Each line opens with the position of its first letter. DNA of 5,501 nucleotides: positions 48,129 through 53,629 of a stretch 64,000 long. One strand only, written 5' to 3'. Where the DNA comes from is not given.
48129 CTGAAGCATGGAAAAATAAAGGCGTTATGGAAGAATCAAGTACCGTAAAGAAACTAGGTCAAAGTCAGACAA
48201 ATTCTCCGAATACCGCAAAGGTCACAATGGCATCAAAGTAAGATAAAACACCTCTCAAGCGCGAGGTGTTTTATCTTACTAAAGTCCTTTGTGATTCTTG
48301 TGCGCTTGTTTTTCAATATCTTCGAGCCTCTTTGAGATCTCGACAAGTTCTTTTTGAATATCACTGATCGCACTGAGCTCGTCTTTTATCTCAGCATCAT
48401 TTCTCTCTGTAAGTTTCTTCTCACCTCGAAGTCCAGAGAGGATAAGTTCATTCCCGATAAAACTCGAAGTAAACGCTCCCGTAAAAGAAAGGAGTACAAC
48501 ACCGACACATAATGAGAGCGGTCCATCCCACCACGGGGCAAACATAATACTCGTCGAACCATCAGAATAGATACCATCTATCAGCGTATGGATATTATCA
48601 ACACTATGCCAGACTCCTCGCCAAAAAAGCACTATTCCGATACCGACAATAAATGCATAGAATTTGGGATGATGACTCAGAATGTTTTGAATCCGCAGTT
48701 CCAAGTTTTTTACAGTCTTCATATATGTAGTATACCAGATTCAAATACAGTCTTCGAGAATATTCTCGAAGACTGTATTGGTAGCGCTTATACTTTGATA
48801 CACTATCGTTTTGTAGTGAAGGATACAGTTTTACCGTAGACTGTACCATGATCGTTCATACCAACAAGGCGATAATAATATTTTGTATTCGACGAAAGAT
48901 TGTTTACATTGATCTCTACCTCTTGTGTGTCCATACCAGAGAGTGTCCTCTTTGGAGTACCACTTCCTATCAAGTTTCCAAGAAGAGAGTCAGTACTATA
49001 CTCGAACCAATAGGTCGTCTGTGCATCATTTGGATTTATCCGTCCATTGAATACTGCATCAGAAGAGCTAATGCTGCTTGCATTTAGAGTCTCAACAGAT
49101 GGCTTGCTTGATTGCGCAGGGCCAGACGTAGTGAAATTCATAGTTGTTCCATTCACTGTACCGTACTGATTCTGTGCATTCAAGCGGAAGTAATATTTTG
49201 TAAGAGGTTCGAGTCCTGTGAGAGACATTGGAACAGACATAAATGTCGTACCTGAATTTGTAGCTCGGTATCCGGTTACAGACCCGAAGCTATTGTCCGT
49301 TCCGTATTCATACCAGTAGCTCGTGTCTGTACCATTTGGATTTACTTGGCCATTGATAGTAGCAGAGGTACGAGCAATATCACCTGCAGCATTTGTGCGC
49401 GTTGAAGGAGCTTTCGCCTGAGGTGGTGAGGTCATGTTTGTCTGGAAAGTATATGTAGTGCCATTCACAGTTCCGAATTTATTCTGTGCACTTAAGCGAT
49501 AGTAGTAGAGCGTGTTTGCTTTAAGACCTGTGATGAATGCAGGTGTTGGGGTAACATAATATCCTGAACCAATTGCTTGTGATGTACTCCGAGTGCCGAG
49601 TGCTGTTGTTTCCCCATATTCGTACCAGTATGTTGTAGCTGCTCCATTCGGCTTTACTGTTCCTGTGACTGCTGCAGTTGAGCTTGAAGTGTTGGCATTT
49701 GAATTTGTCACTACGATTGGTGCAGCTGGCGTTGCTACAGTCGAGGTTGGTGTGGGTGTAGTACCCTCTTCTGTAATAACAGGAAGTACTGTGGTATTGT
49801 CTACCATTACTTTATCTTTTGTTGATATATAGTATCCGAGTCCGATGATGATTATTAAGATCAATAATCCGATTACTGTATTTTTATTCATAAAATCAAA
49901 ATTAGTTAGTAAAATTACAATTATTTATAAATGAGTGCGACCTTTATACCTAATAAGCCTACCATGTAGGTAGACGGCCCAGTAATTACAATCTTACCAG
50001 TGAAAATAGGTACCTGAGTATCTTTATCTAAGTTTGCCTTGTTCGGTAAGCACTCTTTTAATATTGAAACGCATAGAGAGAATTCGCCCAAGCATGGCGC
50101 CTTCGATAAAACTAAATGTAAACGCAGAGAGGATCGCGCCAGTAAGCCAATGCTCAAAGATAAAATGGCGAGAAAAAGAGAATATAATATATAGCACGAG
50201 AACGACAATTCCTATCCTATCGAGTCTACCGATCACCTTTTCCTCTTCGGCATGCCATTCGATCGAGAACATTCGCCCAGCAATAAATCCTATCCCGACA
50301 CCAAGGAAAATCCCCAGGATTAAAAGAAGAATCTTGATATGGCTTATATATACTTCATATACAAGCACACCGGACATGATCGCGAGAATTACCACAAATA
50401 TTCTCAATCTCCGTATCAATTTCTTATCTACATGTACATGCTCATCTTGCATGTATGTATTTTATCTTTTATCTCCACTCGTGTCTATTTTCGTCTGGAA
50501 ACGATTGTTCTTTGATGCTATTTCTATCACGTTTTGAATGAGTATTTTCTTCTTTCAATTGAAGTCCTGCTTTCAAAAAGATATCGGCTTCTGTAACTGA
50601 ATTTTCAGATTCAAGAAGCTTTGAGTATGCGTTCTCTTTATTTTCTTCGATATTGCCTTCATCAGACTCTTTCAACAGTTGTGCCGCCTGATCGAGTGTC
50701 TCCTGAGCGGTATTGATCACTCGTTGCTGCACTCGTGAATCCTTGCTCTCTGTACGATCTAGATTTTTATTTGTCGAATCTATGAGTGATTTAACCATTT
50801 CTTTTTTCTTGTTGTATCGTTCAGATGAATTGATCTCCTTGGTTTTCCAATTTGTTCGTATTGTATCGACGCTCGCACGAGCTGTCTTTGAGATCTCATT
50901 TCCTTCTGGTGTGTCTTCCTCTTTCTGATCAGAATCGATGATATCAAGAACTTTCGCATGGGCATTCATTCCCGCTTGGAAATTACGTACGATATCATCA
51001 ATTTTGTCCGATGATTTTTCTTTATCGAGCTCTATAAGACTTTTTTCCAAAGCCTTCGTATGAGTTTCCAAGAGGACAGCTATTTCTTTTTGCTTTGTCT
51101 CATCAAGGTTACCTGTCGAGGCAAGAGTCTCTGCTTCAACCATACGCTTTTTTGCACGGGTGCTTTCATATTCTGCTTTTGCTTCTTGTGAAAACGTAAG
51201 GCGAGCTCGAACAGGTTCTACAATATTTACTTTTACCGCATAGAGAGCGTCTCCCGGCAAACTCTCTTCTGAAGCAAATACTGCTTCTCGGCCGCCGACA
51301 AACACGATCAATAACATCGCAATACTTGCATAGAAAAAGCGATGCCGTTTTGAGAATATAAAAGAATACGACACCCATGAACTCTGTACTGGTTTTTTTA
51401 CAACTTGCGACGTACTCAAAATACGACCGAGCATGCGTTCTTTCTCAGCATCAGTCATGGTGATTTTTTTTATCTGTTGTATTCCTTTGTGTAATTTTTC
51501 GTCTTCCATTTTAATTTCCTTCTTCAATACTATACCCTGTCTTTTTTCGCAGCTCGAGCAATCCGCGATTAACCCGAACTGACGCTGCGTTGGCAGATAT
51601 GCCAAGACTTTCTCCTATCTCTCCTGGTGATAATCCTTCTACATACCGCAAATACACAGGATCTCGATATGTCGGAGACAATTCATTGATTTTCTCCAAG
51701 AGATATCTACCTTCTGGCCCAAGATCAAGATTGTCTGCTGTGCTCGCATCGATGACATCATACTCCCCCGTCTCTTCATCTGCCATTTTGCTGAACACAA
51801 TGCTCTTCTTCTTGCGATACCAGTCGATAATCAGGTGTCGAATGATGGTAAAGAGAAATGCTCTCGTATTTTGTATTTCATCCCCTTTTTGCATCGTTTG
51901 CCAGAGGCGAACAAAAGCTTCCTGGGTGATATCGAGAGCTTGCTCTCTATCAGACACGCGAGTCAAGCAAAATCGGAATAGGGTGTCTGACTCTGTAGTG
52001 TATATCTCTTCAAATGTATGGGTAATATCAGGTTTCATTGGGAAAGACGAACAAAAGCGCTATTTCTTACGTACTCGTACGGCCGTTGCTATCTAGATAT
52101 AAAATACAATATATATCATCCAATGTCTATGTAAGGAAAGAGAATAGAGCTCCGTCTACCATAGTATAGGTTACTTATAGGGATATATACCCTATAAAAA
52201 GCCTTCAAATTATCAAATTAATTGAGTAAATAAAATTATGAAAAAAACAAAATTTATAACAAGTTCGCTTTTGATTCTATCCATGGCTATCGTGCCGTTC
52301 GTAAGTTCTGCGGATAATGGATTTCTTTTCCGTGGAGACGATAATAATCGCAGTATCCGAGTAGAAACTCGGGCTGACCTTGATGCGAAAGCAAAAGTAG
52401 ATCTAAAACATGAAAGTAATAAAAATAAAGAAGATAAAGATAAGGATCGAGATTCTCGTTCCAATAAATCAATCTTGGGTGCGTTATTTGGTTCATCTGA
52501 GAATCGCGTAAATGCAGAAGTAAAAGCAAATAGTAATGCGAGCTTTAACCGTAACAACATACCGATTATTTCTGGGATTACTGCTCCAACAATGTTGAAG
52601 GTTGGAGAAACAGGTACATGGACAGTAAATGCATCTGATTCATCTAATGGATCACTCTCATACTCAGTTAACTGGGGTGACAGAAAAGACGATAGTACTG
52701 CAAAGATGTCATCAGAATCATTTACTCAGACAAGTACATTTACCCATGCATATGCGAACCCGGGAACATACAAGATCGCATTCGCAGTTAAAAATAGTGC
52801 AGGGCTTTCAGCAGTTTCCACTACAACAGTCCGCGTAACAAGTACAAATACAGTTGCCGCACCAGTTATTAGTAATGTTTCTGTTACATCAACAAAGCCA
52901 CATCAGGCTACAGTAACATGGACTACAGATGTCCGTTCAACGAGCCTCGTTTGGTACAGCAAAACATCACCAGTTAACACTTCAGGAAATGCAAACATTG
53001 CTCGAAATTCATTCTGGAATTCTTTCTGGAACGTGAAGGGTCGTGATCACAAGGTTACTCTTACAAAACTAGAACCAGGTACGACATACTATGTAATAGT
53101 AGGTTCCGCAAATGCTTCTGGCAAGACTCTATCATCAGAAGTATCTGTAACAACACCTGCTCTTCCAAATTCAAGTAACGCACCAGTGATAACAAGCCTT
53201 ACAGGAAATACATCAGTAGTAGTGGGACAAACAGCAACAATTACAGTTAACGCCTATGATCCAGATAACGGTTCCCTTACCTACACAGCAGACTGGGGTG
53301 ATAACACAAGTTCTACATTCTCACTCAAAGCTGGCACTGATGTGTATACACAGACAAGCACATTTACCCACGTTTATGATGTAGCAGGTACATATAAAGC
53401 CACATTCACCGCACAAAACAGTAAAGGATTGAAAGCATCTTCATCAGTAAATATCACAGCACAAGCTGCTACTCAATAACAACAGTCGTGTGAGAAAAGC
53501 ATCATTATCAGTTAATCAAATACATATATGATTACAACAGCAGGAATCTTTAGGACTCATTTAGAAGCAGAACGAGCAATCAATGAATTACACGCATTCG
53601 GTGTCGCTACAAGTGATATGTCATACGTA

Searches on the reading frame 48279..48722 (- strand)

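Call 55: search_protein_families(library=pfam, proteins=[window:48279-48722:-], max_evalue=0.01)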
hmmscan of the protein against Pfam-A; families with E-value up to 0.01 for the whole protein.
window:48279-48722:- (147 aa): 1 family
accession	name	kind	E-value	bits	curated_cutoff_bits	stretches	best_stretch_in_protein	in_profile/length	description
PF15993.10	Fuseless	-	0.0047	16.8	25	1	20-44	81-105/298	Fuseless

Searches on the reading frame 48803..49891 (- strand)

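Call 55: search_protein_families(library=pfam, proteins=[window:48803-49891:-], max_evalue=0.01)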
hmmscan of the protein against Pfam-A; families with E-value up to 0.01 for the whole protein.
window:48803-49891:- (362 aa): 5 families
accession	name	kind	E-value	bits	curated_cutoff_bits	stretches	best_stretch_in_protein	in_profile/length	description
PF16655.11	PhoD_N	-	1e-13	52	30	2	168-250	4-88/90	PhoD-like phosphatase, N-terminal domain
PF16656.11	Pur_ac_phosph_N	-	1.3e-09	38.9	30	0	188-255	24-93/93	Purple acid Phosphatase, N-terminal domain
PF25059.1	FN3_DSCAM-DSCAML_C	-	1.2e-06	29.2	39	0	222-256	47-80/89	DSCAM/DSCAML C-terminal Fn3-like domain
PF00041.27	fn3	-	4e-06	27.4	25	1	185-245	25-74/84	Fibronectin type III domain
PF23376.1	Fn3_VIN3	-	0.0068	17.4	33.9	0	223-255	63-95/99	VIN3-like, fibronectin type-III domain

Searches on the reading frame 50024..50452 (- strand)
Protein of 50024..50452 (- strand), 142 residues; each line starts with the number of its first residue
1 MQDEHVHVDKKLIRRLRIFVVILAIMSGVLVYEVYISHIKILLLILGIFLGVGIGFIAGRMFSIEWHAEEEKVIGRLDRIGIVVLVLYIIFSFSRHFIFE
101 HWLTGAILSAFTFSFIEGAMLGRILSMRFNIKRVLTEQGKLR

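Call 55: search_protein_families(library=pfam, proteins=[window:50024-50452:-], max_evalue=0.01)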
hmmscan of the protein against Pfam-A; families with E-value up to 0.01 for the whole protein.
window:50024-50452:- (142 aa): 1 family
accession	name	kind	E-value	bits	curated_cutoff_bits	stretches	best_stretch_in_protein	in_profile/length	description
PF07698.17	7TM-7TMR_HD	-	0.0011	19.4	29.4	0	10-64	34-91/190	7TM receptor with intracellular HD hydrolase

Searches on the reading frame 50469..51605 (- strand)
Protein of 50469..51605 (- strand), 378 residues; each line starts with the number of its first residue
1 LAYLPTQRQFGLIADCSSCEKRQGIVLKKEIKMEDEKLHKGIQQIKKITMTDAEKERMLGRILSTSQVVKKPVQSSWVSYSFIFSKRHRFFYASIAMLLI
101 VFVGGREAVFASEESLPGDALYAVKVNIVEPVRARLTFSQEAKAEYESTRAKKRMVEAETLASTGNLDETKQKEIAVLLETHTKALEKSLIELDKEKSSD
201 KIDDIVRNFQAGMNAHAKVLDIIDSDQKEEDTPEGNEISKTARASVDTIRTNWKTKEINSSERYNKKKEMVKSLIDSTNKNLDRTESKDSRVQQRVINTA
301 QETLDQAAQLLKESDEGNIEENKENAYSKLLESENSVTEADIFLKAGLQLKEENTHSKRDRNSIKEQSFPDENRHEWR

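Call 55: search_protein_families(library=pfam, proteins=[window:50469-51605:-], max_evalue=0.01)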
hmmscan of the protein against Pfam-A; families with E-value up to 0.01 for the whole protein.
window:50469-51605:- (378 aa): 1 family
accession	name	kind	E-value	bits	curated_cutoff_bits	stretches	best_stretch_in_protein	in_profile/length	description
PF18915.5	DUF5667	-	1.5e-05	25.8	27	1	115-204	2-91/99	Domain of unknown function (DUF5667)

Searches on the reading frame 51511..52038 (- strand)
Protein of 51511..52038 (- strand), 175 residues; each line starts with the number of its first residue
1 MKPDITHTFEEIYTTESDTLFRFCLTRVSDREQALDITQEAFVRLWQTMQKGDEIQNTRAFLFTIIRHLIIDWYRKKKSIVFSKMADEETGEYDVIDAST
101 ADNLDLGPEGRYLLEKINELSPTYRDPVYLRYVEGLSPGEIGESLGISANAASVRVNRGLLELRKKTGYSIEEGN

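Call 55: search_protein_families(library=pfam, proteins=[window:51511-52038:-], max_evalue=0.01)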
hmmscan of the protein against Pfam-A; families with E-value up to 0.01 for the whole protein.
window:51511-52038:- (175 aa): 4 families
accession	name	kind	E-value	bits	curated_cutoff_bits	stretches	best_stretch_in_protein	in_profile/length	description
PF04542.20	Sigma70_r2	-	5.4e-15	55.4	24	1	13-78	2-69/71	Sigma-70 region 2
PF08281.18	Sigma70_r4_2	-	9.6e-12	44.8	25.7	1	112-163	3-54/54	Sigma-70, region 4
PF04545.22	Sigma70_r4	-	1.2e-08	34.8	24.1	1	118-165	3-50/50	Sigma-70, region 4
PF07638.17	Sigma70_ECF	-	1.9e-06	28.3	21.1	1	27-152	42-168/185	ECF sigma factor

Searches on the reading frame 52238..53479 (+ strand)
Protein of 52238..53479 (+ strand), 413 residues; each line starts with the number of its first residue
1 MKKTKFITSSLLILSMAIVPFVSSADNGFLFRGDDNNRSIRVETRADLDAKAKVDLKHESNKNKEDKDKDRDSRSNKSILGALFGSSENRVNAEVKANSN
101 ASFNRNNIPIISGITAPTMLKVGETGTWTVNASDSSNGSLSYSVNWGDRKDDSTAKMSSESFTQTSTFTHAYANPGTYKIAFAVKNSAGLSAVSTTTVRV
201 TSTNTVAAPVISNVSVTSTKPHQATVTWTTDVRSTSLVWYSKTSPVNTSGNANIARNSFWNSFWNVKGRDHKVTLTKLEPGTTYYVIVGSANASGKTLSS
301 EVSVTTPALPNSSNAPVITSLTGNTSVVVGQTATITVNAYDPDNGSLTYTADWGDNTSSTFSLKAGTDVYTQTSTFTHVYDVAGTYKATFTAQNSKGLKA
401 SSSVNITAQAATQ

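Call 55: search_protein_families(library=pfam, proteins=[window:52238-53479:+], max_evalue=0.01)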
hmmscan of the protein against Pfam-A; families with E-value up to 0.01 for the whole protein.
window:52238-53479:+ (413 aa): 7 families
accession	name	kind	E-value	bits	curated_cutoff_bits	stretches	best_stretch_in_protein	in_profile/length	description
PF18911.6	PKD_4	-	6.3e-19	68.3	27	2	106-200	1-85/85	PKD domain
PF00801.26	PKD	-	2.2e-11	44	23.5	2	324-403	7-76/80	PKD domain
PF16656.11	Pur_ac_phosph_N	-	6.4e-11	43.1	30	1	213-306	5-93/93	Purple acid Phosphatase, N-terminal domain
PF00041.27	fn3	-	1.8e-05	25.3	25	1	211-305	3-83/84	Fibronectin type III domain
PF17963.7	Big_9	-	0.001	20.3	23.6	1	314-407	2-89/89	Bacterial Ig domain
PF16403.11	Bact_surface_Ig-like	-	0.0011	19.5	27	0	172-200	43-71/71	Bacterial surface protein, Ig-like domain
PF25059.1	FN3_DSCAM-DSCAML_C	-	0.0038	18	39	0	258-306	33-79/89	DSCAM/DSCAML C-terminal Fn3-like domain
